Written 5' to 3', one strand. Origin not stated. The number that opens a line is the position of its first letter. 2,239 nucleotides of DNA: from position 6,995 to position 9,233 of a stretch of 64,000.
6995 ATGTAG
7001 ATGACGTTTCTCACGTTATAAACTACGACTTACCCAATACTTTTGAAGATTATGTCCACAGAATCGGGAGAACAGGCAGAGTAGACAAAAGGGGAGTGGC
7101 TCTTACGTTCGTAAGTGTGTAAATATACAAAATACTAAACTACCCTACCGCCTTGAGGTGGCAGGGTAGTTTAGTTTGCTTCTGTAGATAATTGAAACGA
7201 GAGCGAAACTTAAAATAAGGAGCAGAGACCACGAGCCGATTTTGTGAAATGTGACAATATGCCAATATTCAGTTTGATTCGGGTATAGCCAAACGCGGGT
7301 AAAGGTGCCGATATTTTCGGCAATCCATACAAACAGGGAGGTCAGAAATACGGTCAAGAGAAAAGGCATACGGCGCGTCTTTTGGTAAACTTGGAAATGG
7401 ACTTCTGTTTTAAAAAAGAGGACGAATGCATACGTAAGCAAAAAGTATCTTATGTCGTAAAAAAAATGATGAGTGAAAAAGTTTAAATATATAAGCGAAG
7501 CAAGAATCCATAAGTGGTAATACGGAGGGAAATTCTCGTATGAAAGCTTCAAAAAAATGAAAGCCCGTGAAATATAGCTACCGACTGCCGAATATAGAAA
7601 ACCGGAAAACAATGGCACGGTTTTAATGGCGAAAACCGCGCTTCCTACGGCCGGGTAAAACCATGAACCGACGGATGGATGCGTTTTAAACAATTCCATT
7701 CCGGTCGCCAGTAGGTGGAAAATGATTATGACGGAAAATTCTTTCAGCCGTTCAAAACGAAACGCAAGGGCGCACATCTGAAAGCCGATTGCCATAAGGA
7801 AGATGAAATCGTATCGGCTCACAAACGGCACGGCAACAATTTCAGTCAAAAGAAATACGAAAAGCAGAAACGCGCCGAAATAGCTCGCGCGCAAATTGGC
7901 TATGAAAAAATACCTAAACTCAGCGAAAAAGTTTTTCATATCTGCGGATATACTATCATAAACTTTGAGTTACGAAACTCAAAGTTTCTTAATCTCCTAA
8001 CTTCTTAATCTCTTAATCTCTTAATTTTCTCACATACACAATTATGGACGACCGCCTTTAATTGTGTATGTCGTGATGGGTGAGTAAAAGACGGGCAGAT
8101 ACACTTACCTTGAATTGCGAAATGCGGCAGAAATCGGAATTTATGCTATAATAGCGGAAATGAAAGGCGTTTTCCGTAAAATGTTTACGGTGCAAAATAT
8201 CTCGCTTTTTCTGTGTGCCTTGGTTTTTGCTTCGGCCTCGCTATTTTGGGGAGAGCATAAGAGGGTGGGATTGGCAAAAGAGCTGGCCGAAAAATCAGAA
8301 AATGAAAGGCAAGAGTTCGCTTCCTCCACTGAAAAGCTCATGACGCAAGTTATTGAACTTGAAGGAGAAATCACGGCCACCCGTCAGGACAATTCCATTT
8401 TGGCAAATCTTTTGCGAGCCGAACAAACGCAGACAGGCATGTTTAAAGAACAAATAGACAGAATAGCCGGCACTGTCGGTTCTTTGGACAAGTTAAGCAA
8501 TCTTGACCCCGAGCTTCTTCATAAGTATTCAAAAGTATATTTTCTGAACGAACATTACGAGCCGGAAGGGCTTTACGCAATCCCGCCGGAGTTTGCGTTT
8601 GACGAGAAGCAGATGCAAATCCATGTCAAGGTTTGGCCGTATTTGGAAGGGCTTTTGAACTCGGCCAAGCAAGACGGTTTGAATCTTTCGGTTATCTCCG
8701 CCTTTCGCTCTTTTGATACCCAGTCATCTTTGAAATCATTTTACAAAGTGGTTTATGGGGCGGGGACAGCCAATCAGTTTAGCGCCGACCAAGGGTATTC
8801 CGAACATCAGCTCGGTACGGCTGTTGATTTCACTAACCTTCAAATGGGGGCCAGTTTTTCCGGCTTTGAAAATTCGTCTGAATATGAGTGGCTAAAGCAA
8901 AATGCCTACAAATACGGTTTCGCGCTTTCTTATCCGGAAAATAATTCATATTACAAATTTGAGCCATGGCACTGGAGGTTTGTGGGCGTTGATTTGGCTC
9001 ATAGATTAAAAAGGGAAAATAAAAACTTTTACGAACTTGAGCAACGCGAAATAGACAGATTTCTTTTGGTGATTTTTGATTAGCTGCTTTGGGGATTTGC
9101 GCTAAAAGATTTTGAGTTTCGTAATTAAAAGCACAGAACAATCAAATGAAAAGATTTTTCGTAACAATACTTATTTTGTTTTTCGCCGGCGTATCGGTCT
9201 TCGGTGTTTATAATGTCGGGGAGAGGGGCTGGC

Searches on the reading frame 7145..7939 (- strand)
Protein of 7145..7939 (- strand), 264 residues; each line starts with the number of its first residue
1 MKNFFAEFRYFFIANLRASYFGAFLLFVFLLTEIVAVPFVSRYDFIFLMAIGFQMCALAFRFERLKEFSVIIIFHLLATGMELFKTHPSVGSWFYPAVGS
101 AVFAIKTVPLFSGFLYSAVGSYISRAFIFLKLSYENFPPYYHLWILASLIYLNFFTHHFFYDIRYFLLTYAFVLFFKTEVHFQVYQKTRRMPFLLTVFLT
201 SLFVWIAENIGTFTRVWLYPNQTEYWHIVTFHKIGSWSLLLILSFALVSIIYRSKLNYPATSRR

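Call 10: search_protein_families(library=pfam, proteins=[window:7145-7939:-])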
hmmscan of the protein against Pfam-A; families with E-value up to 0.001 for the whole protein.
window:7145-7939:- (264 aa): 1 family
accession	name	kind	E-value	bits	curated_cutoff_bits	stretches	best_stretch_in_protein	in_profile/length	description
PF05675.17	DUF817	-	1e-77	261.5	25.9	1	7-245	1-237/237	Protein of unknown function (DUF817)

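Call 11: find_homologous_proteins(query=window:7145-7939:-, max_evalue=1e-20)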
Query window:7145-7939:- (264 aa): 1774 proteins with E <= 1e-20 among 3728 candidates; the best 120 are listed.
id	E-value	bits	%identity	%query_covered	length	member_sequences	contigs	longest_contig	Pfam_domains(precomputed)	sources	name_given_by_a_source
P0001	4.9e-166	569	100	100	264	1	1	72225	PF05675.18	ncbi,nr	ncbi:MAG: DUF817 family protein [bacterium]|nr:DUF817 family protein [bacterium]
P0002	5.1e-143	494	88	97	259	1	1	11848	PF05675.18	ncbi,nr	ncbi:MAG: DUF817 family protein [bacterium]|nr:DUF817 family protein [bacterium]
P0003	1.0e-129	450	77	97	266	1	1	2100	PF05675.18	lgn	-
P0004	1.1e-126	440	77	98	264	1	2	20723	PF05675.18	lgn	-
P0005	3.8e-126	438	76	97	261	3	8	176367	PF05675.18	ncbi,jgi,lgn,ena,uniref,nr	ncbi:MAG: hypothetical protein A2845_01810 [Candidatus Lloydbacteria bacterium RIFCSPHIGHO2_01_FULL_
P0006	9.5e-126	437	77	97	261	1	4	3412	PF05675.18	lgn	-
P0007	1.1e-125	437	78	97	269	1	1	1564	PF05675.18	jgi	jgi:uncharacterized membrane protein YoaT (DUF817 family)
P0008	1.2e-125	437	74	100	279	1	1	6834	PF05675.18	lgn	-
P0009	1.5e-125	436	76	97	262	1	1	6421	PF05675.18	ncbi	-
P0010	2.1e-125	436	77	97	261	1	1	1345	PF05675.18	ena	-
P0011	2.2e-125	436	77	97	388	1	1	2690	PF05675.18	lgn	-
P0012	2.5e-125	436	76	98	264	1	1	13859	PF05675.18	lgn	-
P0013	2.9e-125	435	75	100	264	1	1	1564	PF05675.18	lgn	-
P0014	4.6e-125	435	76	97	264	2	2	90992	PF05675.18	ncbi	-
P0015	5.8e-125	435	75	97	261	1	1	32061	PF05675.18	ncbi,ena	-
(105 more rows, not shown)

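Call 12: find_encoding_contigs(protein=P0002, flank=10000, max_places=4)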
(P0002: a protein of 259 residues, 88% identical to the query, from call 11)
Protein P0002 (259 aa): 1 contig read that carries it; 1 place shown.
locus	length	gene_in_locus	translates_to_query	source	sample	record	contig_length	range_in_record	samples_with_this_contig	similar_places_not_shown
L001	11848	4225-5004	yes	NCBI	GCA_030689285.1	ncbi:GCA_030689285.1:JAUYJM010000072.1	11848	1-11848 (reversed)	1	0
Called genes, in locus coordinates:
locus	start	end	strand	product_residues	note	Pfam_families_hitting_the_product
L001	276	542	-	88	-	PF01035:DNA_binding_1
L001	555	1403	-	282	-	-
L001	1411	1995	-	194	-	PF23951:DUF7282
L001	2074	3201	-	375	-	PF02540:NAD_synthase (weak), PF03054:tRNA_Me_trans, PF20259:tRNA_Me_trans_M, PF20258:tRNA_Me_trans_C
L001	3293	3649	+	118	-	-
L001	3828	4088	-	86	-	PF12840:HTH_20 (weak), PF01022:HTH_5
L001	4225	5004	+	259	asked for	PF05675:DUF817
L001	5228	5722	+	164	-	-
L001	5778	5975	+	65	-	-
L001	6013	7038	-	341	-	PF02618:YceG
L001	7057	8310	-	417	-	PF26449:DUF8128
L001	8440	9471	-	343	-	PF04545:Sigma70_r4, PF05066:HARE-HTH (weak)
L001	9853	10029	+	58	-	-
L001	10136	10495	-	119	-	-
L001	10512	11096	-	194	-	PF04542:Sigma70_r2, PF08281:Sigma70_r4_2, PF04545:Sigma70_r4 (weak)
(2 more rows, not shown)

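Call 13: find_encoding_contigs(protein=P0001, flank=10000, max_places=4)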
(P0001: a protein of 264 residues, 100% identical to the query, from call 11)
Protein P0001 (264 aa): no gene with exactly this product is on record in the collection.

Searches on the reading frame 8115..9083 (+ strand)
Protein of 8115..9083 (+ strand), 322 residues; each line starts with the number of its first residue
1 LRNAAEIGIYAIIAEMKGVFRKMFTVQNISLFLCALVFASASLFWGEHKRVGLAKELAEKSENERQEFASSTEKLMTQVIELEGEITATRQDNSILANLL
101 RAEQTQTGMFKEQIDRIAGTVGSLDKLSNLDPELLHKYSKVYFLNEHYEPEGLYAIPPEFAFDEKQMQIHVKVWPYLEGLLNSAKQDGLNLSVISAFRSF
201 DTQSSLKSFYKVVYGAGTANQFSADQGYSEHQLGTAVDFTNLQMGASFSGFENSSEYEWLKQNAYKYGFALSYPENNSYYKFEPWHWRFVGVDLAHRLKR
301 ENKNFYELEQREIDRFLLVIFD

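Call 10: search_protein_families(library=pfam, proteins=[window:8115-9083:+])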
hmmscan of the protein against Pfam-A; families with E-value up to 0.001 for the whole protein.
window:8115-9083:+ (322 aa): 1 family
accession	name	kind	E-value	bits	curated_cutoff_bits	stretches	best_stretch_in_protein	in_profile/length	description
PF02557.22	VanY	-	3.7e-33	114.6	25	1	168-291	3-131/132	D-alanyl-D-alanine carboxypeptidase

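Call 50: find_encoding_contigs(protein=window:8160-9083:+, flank=5000, max_places=6)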
Protein window:8160-9083:+ (307 aa): no gene with exactly this product is on record in the collection.
